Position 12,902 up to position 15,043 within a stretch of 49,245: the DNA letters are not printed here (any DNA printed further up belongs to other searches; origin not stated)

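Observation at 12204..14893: OLD-family ATPase/Toprim nuclease tightly coupled to a Cas4-like Fe-S nuclease: a Gabija-like pair without a helicase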

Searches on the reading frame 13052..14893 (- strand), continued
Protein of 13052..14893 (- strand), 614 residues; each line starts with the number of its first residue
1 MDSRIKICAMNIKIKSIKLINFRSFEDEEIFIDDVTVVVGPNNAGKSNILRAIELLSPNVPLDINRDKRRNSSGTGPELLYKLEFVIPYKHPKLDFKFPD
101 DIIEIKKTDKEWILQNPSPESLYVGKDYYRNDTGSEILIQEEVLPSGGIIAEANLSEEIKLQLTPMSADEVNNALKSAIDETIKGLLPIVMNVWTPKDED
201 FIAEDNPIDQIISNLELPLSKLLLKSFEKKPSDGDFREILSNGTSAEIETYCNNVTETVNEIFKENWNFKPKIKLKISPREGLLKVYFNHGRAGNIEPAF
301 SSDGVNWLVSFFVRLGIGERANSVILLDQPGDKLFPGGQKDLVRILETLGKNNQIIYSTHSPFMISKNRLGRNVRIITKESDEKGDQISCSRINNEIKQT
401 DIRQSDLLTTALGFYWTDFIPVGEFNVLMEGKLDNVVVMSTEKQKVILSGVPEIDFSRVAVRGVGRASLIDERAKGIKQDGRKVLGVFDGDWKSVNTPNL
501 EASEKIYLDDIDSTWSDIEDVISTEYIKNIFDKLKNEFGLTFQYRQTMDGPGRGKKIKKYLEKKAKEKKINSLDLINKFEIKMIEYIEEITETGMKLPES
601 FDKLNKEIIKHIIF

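Call 16: find_encoding_contigs(protein=P0010, flank=6000, max_places=3)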
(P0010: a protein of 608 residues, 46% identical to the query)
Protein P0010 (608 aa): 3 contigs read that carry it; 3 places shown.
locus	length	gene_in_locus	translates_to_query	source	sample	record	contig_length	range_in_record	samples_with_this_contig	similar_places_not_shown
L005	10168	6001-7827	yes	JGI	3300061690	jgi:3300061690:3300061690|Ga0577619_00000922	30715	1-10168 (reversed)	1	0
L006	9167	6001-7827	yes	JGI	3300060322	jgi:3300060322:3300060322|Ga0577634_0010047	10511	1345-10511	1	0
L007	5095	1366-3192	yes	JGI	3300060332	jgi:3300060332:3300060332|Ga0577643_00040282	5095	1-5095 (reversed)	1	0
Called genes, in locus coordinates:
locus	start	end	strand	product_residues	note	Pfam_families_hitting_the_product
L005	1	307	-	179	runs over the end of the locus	PF12802:MarR_2, PF01047:MarR (weak)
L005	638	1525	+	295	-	-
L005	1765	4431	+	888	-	PF15902:Sortilin-Vps10 (faint)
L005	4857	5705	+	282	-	-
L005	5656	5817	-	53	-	-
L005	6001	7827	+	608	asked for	PF02463:SMC_N (weak), PF13175:AAA_15, PF13476:AAA_23 (faint), PF13304:AAA_21 (weak), PF13175:AAA_15 (weak), PF13304:AAA_21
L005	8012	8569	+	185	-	-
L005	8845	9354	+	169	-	-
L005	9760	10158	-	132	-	PF03328:HpcH_HpaI (weak), PF15617:C-C_Bond_Lyase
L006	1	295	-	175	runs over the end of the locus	PF12802:MarR_2, PF01047:MarR (weak)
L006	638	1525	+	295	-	-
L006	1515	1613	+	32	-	-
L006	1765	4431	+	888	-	PF15902:Sortilin-Vps10 (faint)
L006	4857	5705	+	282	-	-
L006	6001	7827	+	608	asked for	PF02463:SMC_N (weak), PF13175:AAA_15, PF13476:AAA_23 (faint), PF13304:AAA_21 (weak), PF13175:AAA_15 (weak), PF13304:AAA_21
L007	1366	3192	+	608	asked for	PF02463:SMC_N (weak), PF13175:AAA_15, PF13476:AAA_23 (faint), PF13304:AAA_21 (weak), PF13175:AAA_15 (weak), PF13304:AAA_21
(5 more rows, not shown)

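Call 17: find_encoding_contigs(protein=P0013, flank=6000, max_places=2)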
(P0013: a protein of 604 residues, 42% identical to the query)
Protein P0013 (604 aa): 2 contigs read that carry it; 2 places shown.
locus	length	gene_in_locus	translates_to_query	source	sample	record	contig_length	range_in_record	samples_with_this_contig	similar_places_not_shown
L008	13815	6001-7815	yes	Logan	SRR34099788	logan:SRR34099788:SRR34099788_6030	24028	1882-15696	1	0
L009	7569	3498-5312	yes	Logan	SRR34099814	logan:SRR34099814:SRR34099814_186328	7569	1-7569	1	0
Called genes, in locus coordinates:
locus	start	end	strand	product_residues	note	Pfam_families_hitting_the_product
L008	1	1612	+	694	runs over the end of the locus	-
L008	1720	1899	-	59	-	-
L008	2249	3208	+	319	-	PF00004:AAA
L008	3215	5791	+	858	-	PF00082:Peptidase_S8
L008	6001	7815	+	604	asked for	PF02463:SMC_N (weak), PF13175:AAA_15, PF13476:AAA_23, PF13304:AAA_21 (weak)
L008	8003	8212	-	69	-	-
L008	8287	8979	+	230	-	-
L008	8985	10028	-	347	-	PF12705:PDDEXK_1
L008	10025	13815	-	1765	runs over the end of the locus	PF00270:DEAD, PF27116:YjiV_N, PF00271:Helicase_C (faint)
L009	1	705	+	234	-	?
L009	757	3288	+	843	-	PF00082:Peptidase_S8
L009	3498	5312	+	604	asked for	PF02463:SMC_N (weak), PF13175:AAA_15, PF13476:AAA_23, PF13304:AAA_21 (weak)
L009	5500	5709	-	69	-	-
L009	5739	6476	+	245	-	-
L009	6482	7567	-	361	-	?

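Call 18: find_encoding_contigs(protein=P0007, flank=6000, max_places=2)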
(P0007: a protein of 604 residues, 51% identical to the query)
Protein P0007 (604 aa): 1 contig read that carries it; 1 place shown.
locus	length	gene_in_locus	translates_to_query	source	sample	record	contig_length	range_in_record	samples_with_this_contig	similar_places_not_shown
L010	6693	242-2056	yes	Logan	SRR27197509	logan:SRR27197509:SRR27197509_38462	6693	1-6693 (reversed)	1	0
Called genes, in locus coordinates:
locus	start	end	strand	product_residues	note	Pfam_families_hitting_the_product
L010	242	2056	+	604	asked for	PF02463:SMC_N (faint), PF11398:DUF2813 (faint), PF13175:AAA_15, PF13476:AAA_23 (faint), PF13304:AAA_21 (weak), PF13175:AAA_15 (weak)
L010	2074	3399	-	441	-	PF00239:Resolvase, PF07508:Recombinase, PF13408:Zn_ribbon_recom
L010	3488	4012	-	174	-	-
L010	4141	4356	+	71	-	PF24250:HVO_2718 (weak), PF12844:HTH_19, PF13443:HTH_26, PF13560:HTH_31, PF01381:HTH_3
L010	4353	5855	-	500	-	-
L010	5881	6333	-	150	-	PF01527:HTH_Tnp_1 (weak)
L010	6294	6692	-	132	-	?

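Call 32: predict_structure(alignment_id=A1)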
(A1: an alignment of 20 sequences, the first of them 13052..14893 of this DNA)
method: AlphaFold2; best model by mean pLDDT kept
length: 614 residues; sequences in the alignment: 20
mean_pLDDT: 83.5   pTM: 0.63
mean pLDDT of the five models: 83.5, 83.2, 82.8, 82.5, 81.7
residues with pLDDT >= 90: 195; 70-90: 352; 50-70: 58; < 50: 9
segments of 3 or more residues with pLDDT < 50: 1-7
pLDDT, mean of each block of 10 residues (from residue 1): 43 93 94 91 83 91 89 88 85 74 89 75 74 85 85 84 85 81 86 77 90 90 91 92 89 93 76 85 88 80 83 72 86 78 83 89 76 83 74 81 60 56 82 87 85 81 83 84 90 83 92 92 93 83 85 92 87 84 88 88 93 74
secondary structure, 60 per line:
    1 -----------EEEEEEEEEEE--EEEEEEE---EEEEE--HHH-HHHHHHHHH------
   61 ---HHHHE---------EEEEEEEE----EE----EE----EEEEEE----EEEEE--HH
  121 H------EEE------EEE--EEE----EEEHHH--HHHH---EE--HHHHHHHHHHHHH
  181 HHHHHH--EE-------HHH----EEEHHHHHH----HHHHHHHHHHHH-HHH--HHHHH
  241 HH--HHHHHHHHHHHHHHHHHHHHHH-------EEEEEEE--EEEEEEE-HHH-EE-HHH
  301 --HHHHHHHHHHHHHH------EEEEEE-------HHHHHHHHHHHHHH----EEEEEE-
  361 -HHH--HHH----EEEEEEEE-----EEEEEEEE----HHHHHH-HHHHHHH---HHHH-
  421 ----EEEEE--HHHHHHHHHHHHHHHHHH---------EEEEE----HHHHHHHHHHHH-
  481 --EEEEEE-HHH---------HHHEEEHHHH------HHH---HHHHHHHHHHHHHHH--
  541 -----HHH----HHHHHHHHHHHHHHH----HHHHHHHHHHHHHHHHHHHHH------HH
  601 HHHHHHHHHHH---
elements in order: E12-22 E25-31 E35-39 H46-54 H64-67 E78-85 E102-107 E112-116 E128-130 E137-139 E142-144 E149-151 H157-160 H168-186 E205-207 H208-213 H218-229 H236-242 H245-266 E274-280 E283-289 H303-316 E323-328 H336-349 E354-359 E374-381 E387-394 H399-404 H406-412 H416-419 E425-429 H432-449 E459-463 H468-479 E483-488 E505-507 H508-511 H524-538 H553-567 H572-592 H599-611

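Call 34: find_related_loci(query=A3, collection=metagenome_contigs, flank=6000)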
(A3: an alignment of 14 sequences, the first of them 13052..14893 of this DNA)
Query A3 (614 aa) in metagenome_contigs; peptide patterns used: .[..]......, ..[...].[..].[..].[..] (x = any residue, [..] = any of these).
600 stretches matched a pattern (row limit reached: there are more); 578 encode a relative of the query (tblastn E <= 1e-3); the best 80 are kept; 80 distinct loci.
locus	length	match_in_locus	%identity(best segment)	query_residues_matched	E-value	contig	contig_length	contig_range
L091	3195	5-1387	59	153-613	0e+0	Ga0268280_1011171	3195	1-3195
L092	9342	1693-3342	28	14-538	2e-39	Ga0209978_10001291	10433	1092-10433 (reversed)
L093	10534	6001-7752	27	14-570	3e-40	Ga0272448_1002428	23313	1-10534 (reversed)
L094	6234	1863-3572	26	14-523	1e-25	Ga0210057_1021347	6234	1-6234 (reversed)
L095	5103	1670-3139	35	8-522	2e-25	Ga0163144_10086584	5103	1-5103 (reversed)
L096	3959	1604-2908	27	14-438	2e-25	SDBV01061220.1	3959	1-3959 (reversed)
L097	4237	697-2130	24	5-441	8e-24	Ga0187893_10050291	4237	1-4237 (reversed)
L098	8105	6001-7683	25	12-526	1e-23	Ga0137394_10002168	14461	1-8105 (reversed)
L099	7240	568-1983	27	12-441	6e-23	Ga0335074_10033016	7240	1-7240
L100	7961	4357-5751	25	12-434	1e-21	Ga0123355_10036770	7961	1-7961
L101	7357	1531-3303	27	12-562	1e-21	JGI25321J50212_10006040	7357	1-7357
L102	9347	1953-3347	25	12-434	1e-21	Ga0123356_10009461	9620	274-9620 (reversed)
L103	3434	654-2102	26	12-452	9e-21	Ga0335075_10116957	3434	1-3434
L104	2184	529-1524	36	34-418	8e-21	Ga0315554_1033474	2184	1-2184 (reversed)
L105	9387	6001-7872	24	12-578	2e-20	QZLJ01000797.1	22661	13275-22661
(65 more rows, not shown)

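Call 36: fold_search(model_id=the predicted structure, library=pdb)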
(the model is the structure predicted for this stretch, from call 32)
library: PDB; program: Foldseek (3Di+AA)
matches with E <= 10: 1397; with E <= 0.001: 297
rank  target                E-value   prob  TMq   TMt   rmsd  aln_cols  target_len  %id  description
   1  6p74                  1.3e-19  1.00  0.28  0.32  18.0       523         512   17  OLD nuclease from Thermus Scotoductus (released 2020-01-29)
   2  9n6b_B                7.5e-14  1.00  0.33  0.39  15.1       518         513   15  Structure of the retron IA complex with HNH nuclease in the "up" orientation (released 2025-04-23)
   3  8x5i_D                1.3e-13  1.00  0.31  0.34  19.8       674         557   15  Structure of ATP/Mg2+ bound Gabija GajA (released 2024-02-28)
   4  9n69_B                1.5e-13  1.00  0.33  0.38  15.2       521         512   14  Structure of the retron IA complex with HNH nuclease in the "down" orientation (released 2025-04-23)
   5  8sm3_A                3.9e-13  1.00  0.30  0.32  20.5       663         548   15  Structure of Bacillus cereus VD045 Gabija GajA-GajB Complex (released 2023-11-22)
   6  8u7i_A                6.1e-13  1.00  0.29  0.28  20.5       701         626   15  Structure of the phage immune evasion protein Gad1 bound to the Gabija GajAB complex (released 2023-11-22)
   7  8x5i_B                6.8e-13  1.00  0.28  0.31  20.4       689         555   15  Structure of ATP/Mg2+ bound Gabija GajA (released 2024-02-28)
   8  9lpa_B                7.6e-13  1.00  0.29  0.24  16.7       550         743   14  The cryo-EM structure of retron Eco8 in an active state (released 2025-11-19)
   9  9nnh_C                9.5e-13  1.00  0.32  0.35  16.4       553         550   14  Cryo-EM structure of the Retron Ec78 complex, PtuA:PtuB:RT (4:2:2) (released 2025-10-08)
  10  9kjy_D                1.1e-12  1.00  0.33  0.37  13.6       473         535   14  Cryo-EM structure of the Retron-Eco7 complex (state 2) (released 2025-11-12)
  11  9nnb_D                1.2e-12  1.00  0.35  0.41  13.8       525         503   14  Cryo-EM structure of the Retron Ec78 complex, PtuA:PtuB:RT (4:2:1) (released 2025-10-08)
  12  9lp9_B                1.2e-12  1.00  0.28  0.24  17.0       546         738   15  The cryo-EM structure of retron Eco8 in a standby state (released 2025-11-19)
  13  9kjz_B                1.3e-12  1.00  0.34  0.38  14.9       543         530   14  Cryo-EM structure of the Retron-Eco7 complex (state 3) (released 2025-11-12)
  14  9n6c_B                1.3e-12  1.00  0.31  0.42  13.6       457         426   15  Structure of the Retron IA Complex without the HNH Nuclease (released 2025-04-23)
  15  9nnk_C                1.3e-12  1.00  0.34  0.38  14.8       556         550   14  Cryo-EM structure of Retron-displaced free PtuAB complex, PtuA:PtuB (4:2) (released 2025-10-08)
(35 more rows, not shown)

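Call 37: find_encoding_contigs(protein=P0005, flank=6000, max_places=2)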
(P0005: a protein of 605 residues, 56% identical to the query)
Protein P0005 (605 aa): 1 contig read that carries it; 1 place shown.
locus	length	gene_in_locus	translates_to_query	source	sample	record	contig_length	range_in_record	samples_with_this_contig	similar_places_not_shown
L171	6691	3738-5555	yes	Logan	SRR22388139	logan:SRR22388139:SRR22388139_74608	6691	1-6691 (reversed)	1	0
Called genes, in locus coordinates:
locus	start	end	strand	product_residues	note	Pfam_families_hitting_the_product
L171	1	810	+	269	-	?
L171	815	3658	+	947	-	PF04851:ResIII, PF08722:Tn7_TnsA-like_N (faint)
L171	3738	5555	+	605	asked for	PF02463:SMC_N (faint), PF13175:AAA_15, PF13476:AAA_23, PF13304:AAA_21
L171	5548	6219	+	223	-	PF12705:PDDEXK_1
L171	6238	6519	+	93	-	PF09397:FtsK_gamma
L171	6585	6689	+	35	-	?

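Call 38: find_encoding_contigs(protein=P0006, flank=6000, max_places=2)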
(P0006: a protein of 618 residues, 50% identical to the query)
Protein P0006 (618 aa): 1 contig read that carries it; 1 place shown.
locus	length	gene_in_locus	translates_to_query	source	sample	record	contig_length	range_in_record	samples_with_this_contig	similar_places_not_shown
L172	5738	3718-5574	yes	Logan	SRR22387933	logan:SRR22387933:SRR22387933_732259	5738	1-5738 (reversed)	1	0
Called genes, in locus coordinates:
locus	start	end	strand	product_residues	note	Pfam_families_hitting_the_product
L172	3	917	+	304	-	?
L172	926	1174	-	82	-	-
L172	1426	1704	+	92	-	-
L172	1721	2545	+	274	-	-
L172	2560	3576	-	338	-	PF02388:FemAB, PF13480:Acetyltransf_6, PF02388:FemAB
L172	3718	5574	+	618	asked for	PF02463:SMC_N (faint), PF13175:AAA_15, PF13476:AAA_23 (weak), PF13304:AAA_21 (weak)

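Call 39: find_encoding_contigs(protein=P0012, flank=6000, max_places=2)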
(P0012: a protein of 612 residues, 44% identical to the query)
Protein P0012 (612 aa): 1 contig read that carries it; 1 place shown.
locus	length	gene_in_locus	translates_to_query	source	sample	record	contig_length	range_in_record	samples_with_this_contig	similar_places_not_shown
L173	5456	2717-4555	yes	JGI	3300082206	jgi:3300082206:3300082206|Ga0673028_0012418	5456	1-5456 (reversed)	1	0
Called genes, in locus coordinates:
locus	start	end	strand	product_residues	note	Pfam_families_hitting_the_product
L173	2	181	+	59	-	?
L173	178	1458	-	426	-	PF00202:Aminotran_3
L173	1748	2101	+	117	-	PF01243:PNPOx_N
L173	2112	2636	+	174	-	PF13302:Acetyltransf_3, PF13420:Acetyltransf_4, PF00583:Acetyltransf_1, PF13673:Acetyltransf_10, PF13508:Acetyltransf_7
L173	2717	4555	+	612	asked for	PF02463:SMC_N (weak), PF13175:AAA_15, PF13476:AAA_23, PF13304:AAA_21 (weak)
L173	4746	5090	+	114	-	-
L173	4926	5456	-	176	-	?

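Call 40: find_encoding_contigs(protein=P0004, flank=6000, max_places=2)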
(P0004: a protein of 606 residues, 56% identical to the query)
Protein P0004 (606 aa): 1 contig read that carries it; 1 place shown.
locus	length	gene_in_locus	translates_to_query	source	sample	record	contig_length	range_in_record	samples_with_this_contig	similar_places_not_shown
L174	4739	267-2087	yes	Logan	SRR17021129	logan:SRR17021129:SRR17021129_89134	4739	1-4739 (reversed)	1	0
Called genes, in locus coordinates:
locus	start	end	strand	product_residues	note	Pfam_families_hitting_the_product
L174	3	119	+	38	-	?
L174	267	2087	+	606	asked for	PF02463:SMC_N (faint), PF13175:AAA_15, PF13304:AAA_21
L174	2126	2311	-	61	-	-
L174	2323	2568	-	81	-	-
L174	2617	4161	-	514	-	-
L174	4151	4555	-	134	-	PF13022:HTH_Tnp_1_2 (weak)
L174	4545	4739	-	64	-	?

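Call 44: search_protein_families(library=pfam, proteins=[L091:1390-2142:+, L171:5548-6216:+, L003:7866-8927:+, L004:4798-5994:+, L005:4857-5702:+, L005:8012-8566:+, L008:8287-8976:+, L172:1721-2542:+, L171:815-3655:+, L004:8739-9320:+], max_evalue=0.05)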
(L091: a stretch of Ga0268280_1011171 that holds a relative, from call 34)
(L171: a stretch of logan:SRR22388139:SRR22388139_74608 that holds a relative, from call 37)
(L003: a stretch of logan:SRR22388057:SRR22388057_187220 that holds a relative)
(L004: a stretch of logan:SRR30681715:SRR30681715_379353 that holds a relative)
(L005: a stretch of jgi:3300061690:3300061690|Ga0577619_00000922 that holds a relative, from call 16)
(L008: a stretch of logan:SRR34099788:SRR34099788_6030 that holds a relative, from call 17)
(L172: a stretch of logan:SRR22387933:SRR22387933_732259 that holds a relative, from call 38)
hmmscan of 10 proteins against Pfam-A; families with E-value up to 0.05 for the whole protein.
L091:1390-2142:+ (251 aa): 2 families
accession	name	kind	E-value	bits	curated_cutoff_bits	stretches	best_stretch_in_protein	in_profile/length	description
PF12705.13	PDDEXK_1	-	2e-11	44.8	22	1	84-244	83-244/247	PD-(D/E)XK nuclease superfamily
PF02011.21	Glyco_hydro_48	-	0.039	12.9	25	0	144-173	332-361/619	Glycosyl hydrolase family 48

L171:5548-6216:+ (223 aa): 1 family
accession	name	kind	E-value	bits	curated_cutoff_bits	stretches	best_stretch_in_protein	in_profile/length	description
PF12705.13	PDDEXK_1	-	2e-09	38.2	22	1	73-208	119-244/247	PD-(D/E)XK nuclease superfamily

L003:7866-8927:+ (354 aa): 0 families

L004:4798-5994:+ (399 aa): 0 families

L005:4857-5702:+ (282 aa): 1 family
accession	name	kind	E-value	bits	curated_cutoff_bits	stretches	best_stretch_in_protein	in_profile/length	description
PF13365.12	Trypsin_2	-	0.009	17.2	27.6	1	27-191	1-135/144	Trypsin-like peptidase domain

L005:8012-8566:+ (185 aa): 0 families

L008:8287-8976:+ (230 aa): 0 families

L172:1721-2542:+ (274 aa): 0 families

L171:815-3655:+ (947 aa): 4 families
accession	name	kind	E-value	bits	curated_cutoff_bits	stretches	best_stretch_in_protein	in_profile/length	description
PF04851.21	ResIII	-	9.2e-11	42.4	22.5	1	104-318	21-162/164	Type III restriction enzyme, res subunit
PF08722.17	Tn7_TnsA-like_N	-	4.7e-06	27.5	26.5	1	831-892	11-74/85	TnsA-like endonuclease N terminal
PF00271.37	Helicase_C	-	0.0018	18.9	23.5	1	432-529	30-108/110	Helicase conserved C-terminal domain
PF24308.1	DUF7487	-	0.0091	16.4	27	1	803-881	140-211/220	Family of unknown function (DUF7487)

L004:8739-9320:+ (194 aa): 0 families
